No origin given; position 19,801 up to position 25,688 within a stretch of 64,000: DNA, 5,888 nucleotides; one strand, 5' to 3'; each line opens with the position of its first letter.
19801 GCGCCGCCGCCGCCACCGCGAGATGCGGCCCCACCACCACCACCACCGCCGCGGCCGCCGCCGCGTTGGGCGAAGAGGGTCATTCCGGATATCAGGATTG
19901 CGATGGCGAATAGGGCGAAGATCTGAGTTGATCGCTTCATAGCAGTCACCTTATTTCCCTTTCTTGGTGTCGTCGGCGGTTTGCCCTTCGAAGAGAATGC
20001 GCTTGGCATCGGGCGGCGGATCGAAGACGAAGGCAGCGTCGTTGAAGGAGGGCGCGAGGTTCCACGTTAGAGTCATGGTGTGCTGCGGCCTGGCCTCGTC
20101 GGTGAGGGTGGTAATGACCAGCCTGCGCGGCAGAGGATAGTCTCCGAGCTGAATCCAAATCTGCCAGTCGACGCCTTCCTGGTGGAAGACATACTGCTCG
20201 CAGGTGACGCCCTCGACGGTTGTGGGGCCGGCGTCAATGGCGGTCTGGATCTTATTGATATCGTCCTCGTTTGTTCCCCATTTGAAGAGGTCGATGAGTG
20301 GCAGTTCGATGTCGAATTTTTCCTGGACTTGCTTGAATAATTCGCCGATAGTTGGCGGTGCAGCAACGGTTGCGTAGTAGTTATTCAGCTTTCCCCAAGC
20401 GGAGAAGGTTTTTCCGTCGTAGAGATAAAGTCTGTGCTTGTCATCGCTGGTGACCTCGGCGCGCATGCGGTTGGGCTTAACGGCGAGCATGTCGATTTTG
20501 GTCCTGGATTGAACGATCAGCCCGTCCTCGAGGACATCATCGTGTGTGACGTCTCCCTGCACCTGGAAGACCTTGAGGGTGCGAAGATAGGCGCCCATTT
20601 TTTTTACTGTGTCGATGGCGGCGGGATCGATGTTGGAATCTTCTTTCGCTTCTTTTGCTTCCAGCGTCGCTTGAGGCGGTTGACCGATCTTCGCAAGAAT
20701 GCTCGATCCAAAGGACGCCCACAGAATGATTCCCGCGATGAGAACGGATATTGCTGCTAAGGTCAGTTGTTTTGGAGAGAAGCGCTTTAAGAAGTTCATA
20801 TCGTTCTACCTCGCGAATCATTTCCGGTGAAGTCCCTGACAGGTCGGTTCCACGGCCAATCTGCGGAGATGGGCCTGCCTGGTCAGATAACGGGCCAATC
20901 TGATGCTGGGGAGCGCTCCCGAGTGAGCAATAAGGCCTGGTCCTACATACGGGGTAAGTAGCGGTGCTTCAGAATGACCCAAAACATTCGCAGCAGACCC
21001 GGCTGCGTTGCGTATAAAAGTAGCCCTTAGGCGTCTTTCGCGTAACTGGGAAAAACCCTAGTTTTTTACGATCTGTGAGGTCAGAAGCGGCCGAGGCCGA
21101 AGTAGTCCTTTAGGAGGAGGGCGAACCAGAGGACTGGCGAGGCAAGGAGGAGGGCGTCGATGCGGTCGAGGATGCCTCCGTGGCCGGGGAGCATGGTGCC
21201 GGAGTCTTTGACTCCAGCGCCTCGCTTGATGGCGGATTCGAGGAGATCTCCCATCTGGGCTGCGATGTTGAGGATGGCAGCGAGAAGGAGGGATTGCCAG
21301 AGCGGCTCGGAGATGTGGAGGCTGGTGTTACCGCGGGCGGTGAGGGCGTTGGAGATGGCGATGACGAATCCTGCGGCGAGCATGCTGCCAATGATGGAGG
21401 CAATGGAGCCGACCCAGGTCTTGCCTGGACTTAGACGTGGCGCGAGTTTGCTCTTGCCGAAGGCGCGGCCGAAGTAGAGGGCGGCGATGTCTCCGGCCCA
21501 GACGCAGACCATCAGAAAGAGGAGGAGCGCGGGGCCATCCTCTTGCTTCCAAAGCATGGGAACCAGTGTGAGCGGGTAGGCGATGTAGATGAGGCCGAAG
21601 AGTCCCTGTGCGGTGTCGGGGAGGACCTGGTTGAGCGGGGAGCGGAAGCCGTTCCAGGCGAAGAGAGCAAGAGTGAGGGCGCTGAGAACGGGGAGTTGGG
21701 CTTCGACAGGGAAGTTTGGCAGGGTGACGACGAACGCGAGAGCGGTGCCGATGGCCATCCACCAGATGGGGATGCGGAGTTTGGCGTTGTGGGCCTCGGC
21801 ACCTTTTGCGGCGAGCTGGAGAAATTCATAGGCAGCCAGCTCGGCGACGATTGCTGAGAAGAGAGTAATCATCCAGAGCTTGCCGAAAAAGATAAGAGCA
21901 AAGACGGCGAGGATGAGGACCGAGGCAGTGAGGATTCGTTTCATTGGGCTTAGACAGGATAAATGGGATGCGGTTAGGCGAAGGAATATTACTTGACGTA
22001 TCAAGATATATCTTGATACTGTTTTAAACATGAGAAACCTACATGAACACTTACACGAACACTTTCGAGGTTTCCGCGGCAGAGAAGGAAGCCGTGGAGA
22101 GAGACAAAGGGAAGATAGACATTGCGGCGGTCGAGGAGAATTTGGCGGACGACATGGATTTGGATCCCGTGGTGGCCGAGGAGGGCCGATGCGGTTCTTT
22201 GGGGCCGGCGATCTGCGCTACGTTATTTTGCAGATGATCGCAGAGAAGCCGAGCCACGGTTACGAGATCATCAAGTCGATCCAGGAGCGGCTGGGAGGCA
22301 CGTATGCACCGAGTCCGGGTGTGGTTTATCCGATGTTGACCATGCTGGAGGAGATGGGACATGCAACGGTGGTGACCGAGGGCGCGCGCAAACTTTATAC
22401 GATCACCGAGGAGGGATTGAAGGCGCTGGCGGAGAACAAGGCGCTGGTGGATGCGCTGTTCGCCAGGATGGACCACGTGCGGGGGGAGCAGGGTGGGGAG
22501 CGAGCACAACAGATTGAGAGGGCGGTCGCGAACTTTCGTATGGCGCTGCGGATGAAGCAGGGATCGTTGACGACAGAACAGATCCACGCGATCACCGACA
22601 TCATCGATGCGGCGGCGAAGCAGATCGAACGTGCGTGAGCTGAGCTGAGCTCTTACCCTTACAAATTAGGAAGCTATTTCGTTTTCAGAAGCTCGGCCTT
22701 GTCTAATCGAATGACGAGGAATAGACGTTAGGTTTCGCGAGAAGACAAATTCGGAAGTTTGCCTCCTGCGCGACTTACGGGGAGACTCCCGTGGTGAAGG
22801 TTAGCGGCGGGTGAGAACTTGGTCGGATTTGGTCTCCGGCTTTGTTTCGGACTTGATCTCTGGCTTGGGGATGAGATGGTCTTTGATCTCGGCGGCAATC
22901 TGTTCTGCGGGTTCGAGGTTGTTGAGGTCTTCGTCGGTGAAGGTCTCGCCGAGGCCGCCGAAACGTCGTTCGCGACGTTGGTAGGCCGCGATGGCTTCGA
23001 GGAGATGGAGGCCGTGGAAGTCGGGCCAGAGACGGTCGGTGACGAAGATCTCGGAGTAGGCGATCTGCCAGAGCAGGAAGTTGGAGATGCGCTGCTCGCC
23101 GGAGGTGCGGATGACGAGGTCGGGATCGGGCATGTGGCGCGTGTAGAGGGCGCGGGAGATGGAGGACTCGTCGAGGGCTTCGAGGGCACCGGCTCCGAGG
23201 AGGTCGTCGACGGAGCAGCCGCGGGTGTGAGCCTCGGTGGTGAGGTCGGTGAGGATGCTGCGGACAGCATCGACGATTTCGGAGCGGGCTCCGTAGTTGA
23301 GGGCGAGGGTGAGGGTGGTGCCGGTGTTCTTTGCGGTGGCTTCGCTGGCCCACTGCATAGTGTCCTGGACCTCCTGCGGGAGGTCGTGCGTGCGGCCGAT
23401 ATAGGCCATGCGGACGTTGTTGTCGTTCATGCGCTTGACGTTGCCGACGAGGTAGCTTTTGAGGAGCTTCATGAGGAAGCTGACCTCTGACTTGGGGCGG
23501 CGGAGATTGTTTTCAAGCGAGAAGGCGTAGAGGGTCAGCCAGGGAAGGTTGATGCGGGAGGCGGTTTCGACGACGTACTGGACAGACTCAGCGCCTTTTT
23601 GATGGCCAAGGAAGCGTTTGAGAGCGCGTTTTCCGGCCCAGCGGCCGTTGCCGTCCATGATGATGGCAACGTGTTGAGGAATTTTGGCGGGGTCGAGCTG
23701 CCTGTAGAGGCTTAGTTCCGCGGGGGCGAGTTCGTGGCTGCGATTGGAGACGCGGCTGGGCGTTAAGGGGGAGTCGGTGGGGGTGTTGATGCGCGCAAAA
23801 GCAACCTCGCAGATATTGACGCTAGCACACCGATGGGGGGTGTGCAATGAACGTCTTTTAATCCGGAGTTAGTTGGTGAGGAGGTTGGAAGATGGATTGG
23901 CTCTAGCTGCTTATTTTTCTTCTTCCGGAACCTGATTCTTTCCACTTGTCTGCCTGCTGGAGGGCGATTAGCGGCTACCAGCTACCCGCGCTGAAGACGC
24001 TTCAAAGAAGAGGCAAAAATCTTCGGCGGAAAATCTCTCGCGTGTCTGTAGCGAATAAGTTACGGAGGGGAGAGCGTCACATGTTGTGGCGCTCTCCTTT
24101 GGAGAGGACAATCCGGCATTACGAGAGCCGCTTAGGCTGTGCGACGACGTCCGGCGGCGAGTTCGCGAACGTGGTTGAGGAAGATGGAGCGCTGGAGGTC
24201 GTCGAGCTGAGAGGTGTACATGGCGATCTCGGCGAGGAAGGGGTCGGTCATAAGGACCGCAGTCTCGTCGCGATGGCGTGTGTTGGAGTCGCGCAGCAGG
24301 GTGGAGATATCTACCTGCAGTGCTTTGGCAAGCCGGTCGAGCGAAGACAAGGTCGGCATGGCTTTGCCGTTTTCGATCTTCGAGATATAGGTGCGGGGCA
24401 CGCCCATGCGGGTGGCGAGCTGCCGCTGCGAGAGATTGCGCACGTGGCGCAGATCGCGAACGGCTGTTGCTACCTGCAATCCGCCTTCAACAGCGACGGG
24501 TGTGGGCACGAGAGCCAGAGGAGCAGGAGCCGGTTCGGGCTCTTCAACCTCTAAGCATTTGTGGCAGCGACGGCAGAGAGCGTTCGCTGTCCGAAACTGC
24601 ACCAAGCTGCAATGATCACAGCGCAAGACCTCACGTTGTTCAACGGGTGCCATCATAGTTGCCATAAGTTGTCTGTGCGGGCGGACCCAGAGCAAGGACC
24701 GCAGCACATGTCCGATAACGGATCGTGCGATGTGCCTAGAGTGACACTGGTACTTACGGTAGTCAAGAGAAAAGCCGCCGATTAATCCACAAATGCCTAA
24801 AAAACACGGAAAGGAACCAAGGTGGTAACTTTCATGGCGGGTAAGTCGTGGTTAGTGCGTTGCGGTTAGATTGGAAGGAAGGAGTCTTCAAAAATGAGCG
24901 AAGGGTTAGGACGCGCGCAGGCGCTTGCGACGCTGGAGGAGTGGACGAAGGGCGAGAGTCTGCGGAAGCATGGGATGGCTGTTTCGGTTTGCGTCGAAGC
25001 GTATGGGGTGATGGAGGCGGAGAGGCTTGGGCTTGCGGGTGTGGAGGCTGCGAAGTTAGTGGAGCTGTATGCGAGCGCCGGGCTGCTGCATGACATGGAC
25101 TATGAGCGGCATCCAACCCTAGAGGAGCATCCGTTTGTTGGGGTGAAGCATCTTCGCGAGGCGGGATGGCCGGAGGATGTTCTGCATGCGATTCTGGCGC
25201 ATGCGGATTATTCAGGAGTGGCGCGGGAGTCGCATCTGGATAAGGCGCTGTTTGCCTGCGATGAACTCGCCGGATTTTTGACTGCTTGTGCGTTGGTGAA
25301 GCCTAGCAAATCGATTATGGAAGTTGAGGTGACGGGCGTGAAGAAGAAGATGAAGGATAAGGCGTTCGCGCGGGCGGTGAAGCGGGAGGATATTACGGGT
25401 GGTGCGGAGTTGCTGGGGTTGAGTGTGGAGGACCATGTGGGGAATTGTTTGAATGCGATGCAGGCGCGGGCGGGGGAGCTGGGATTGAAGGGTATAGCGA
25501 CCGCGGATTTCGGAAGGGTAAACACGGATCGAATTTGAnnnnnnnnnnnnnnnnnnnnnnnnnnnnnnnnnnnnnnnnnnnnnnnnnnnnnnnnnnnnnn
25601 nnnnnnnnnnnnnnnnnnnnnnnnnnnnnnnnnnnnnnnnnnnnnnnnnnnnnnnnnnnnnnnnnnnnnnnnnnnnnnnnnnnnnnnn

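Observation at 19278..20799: DUF2092 + secreted Asn/Gly-repeat protein: candidate functional-amyloid or fibre export pair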

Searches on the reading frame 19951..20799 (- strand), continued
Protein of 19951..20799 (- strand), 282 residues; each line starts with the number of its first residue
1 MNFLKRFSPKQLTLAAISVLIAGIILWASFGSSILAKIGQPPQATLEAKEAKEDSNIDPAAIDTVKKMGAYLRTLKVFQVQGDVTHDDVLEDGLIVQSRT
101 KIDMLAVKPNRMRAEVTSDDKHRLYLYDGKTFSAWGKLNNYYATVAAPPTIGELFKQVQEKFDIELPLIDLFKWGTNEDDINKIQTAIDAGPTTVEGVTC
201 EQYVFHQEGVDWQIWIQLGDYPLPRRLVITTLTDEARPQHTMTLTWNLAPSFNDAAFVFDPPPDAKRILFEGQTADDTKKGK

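Call 75: get_annotated_region(hit=H56, flank=3000)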
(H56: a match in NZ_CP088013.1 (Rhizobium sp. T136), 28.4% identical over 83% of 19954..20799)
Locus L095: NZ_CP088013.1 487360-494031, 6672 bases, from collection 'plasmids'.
description: Rhizobium sp. T136 plasmid pT136c, complete sequence
organism: Rhizobium sp. T136 (NCBI taxid 555319)
taxonomy: Bacteria; Pseudomonadota; Alphaproteobacteria; Hyphomicrobiales; Rhizobiaceae; Rhizobium; Rhizobium sp. T136
host: -; source: Melilotus albus,Cell culture,root nodule; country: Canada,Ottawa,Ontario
typing (MOB-suite, as given by PLSDB): non-mobilizable
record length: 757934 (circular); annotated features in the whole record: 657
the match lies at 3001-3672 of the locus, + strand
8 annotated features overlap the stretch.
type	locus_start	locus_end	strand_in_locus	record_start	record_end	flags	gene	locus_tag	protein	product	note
CDS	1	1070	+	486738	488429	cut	aspT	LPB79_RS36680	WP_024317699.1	aspartate-alanine antiporter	-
CDS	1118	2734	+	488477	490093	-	aspD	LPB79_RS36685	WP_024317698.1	aspartate 4-decarboxylase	GO:0006531 - aspartate metabolic process [Evidence IEA]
CDS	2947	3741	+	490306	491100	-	-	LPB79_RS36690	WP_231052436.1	DUF2092 domain-containing protein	-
CDS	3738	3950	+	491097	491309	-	-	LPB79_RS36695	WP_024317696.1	hypothetical protein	-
CDS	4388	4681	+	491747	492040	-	-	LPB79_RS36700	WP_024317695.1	HdeA/HdeB family chaperone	-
CDS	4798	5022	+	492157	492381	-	-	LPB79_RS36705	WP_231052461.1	hypothetical protein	-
CDS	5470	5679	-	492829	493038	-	-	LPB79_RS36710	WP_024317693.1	cold-shock protein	-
CDS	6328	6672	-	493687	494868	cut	-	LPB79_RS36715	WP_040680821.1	amino acid aminotransferase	-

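Call 86: search_protein_families(library=pfam, max_evalue=0.01, proteins=[L092:4649-5239:+, L084:4409-5293:+, L085:4796-6415:+])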
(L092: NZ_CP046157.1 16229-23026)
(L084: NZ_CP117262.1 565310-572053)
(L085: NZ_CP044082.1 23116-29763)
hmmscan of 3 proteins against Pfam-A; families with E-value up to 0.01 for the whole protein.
L092:4649-5239:+ (196 aa): 1 family
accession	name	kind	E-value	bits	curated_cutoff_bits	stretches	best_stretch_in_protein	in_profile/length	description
PF02233.22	PNTB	-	0.0036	16.7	31.7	0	69-145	25-101/456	NAD(P) transhydrogenase beta subunit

L084:4409-5293:+ (294 aa): 0 families

L085:4796-6415:+ (539 aa): 1 family
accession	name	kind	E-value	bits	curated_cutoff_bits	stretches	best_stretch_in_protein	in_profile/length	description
PF14559.12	TPR_19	-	9.4e-05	23.1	25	0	402-445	4-47/68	Tetratricopeptide repeat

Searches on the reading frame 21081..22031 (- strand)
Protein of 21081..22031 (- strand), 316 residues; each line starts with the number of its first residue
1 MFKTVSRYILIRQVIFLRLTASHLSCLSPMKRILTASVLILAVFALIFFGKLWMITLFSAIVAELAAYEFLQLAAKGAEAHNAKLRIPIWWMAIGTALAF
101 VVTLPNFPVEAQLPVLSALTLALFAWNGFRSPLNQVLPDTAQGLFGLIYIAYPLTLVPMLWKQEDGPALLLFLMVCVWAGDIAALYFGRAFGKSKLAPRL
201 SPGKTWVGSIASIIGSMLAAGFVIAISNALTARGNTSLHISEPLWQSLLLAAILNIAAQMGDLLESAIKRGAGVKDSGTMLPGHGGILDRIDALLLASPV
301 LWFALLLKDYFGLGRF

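Call 87: search_protein_families(library=pfam, max_evalue=0.00001, proteins=[window:21081-22031:-])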
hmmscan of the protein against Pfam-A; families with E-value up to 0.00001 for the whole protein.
window:21081-22031:- (316 aa): 2 families
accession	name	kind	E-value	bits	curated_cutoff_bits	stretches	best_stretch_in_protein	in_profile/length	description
PF01148.25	CTP_transf_1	-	6.7e-60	203.6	24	1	31-305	2-261/264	Cytidylyltransferase family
PF01864.22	CarS-like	-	3.6e-06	27.5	22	1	200-299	44-138/175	CDP-archaeol synthase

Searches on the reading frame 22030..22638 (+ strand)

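Call 87: search_protein_families(library=pfam, max_evalue=0.00001, proteins=[window:22030-22638:+])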
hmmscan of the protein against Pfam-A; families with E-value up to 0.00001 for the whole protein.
window:22030-22638:+ (202 aa): 1 family
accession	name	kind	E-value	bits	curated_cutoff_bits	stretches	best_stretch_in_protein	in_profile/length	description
PF03551.20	PadR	-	3e-17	62.8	27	1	66-135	1-75/75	Transcriptional regulator PadR-like family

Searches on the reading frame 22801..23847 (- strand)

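Call 87: search_protein_families(library=pfam, max_evalue=0.00001, proteins=[window:22801-23847:-])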
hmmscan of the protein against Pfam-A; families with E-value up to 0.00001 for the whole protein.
window:22801-23847:- (348 aa): 1 family
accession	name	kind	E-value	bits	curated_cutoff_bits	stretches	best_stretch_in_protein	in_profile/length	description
PF01255.24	Prenyltransf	-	8.1e-80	267.9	27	1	63-297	1-219/219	Putative undecaprenyl diphosphate synthase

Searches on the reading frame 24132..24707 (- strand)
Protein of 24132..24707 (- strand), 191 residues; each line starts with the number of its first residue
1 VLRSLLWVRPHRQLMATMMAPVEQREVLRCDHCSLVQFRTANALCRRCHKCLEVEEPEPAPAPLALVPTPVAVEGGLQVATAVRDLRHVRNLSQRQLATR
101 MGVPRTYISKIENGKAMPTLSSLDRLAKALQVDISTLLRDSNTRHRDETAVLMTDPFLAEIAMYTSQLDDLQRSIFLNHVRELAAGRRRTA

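Call 87: search_protein_families(library=pfam, max_evalue=0.00001, proteins=[window:24132-24707:-])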
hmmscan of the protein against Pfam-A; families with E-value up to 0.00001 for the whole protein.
window:24132-24707:- (191 aa): 4 families
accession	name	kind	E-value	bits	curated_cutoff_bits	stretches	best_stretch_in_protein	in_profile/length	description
PF01381.28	HTH_3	-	1.5e-16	60.6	23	1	90-136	8-54/55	Helix-turn-helix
PF13560.12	HTH_31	-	2.3e-13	50.6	27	1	80-133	3-57/64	Helix-turn-helix domain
PF12844.13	HTH_19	-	8.7e-10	38.8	30.2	1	83-139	4-60/64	Helix-turn-helix domain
PF13443.12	HTH_26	-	3.2e-08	34.1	22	1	86-139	5-59/63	Cro/C1-type HTH DNA-binding domain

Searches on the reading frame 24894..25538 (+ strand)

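Call 87: search_protein_families(library=pfam, max_evalue=0.00001, proteins=[window:24894-25538:+])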
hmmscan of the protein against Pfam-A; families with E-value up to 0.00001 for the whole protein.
window:24894-25538:+ (214 aa): 1 family
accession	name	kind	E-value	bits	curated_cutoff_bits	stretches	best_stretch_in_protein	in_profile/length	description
PF01966.28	HD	-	6e-06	27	22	1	42-125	16-113/116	HD domain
